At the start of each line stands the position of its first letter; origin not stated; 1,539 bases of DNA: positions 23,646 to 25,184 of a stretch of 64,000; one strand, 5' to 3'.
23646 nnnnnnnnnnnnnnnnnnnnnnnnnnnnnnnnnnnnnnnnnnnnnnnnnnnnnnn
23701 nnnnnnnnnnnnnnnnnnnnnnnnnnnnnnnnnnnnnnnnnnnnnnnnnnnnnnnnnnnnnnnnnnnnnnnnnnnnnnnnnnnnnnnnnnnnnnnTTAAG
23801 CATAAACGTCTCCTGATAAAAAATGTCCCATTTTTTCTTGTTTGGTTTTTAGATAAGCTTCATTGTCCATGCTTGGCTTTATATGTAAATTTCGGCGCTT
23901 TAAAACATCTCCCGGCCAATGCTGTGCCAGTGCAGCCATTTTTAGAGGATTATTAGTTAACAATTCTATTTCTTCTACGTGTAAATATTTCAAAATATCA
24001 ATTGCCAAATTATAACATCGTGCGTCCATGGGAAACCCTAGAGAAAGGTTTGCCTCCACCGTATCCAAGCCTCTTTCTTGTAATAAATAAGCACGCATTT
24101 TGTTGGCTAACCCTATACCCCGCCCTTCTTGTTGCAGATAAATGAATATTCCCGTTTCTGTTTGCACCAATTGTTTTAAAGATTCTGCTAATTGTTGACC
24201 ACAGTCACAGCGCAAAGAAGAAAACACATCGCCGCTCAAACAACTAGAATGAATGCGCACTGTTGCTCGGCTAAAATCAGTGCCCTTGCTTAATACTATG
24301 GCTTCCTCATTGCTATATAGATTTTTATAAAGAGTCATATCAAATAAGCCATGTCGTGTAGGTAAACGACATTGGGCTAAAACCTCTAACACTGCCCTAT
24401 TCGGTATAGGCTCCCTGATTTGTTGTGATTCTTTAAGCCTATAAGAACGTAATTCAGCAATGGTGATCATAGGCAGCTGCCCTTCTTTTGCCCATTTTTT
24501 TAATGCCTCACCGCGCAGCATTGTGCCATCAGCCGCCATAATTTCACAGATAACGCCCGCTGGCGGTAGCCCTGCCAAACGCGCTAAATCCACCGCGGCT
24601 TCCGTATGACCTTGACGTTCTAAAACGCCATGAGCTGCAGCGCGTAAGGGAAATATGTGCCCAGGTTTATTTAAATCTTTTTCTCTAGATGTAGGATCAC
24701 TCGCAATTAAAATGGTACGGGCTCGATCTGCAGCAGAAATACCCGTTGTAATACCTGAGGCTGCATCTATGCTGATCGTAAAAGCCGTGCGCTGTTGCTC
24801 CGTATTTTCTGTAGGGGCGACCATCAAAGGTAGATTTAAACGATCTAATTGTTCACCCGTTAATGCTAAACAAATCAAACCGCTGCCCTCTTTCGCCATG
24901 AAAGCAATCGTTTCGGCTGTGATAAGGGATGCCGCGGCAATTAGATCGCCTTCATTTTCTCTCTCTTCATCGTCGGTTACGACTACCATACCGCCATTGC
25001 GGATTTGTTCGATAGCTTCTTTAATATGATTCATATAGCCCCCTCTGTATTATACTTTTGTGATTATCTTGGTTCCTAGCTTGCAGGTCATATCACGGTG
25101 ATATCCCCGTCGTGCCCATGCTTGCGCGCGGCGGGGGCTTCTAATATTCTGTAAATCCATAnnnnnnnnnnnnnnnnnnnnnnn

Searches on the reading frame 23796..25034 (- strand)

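Call 61: search_protein_families(library=ncbifam, proteins=[window:23796-25034:-], max_evalue=1e-20)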
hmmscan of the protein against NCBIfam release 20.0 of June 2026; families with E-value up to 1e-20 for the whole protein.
window:23796-25034:- (412 aa): 11 families
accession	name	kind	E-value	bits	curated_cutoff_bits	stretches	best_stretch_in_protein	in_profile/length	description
NF006806.0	PRK09319.1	equivalog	2.5e-149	498.5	764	1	2-407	12-410/561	bifunctional 3,4-dihydroxy-2-butanone-4-phosphate synthase/GTP cyclohydrolase II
NF006803.0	PRK09311.1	equivalog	4e-148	493.6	569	1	2-408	10-406/417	bifunctional 3,4-dihydroxy-2-butanone-4-phosphate synthase/GTP cyclohydrolase II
NF010626.1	PRK14019.1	equivalog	2.7e-91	306.3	513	1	2-370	3-351/364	bifunctional 3,4-dihydroxy-2-butanone-4-phosphate synthase/GTP cyclohydrolase II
NF006805.0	PRK09318.1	equivalog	1.1e-90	304.4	486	1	10-407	7-381/387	bifunctional 3,4-dihydroxy-2-butanone-4-phosphate synthase/GTP cyclohydrolase II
NF006804.0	PRK09314.1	equivalog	5.6e-76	255.9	432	1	2-304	4-288/339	bifunctional 3,4-dihydroxy-2-butanone 4-phosphate synthase/GTP cyclohydrolase II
TIGR00506.1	ribB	equivalog_domain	2.1e-73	246.2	177.45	1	1-199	2-204/204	3,4-dihydroxy-2-butanone-4-phosphate synthase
NF009132.0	PRK12485.1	equivalog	3e-68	230.6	693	1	2-241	4-231/369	bifunctional 3,4-dihydroxy-2-butanone-4-phosphate synthase/GTP cyclohydrolase II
NF001591.0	PRK00393.1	subfamily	7e-65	218.1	148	1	216-407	4-195/199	GTP cyclohydrolase II RibA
TIGR00505.1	ribA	equivalog_domain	1.4e-61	207.3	205.85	1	218-406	2-191/191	GTP cyclohydrolase II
NF006456.0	PRK08815.1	equivalog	1.4e-56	192.4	464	1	146-409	123-368/376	GTP cyclohydrolase II RibA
NF004437.0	PRK05773.1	equivalog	1e-23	83.8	262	1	4-195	3-213/219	3,4-dihydroxy-2-butanone 4-phosphate synthase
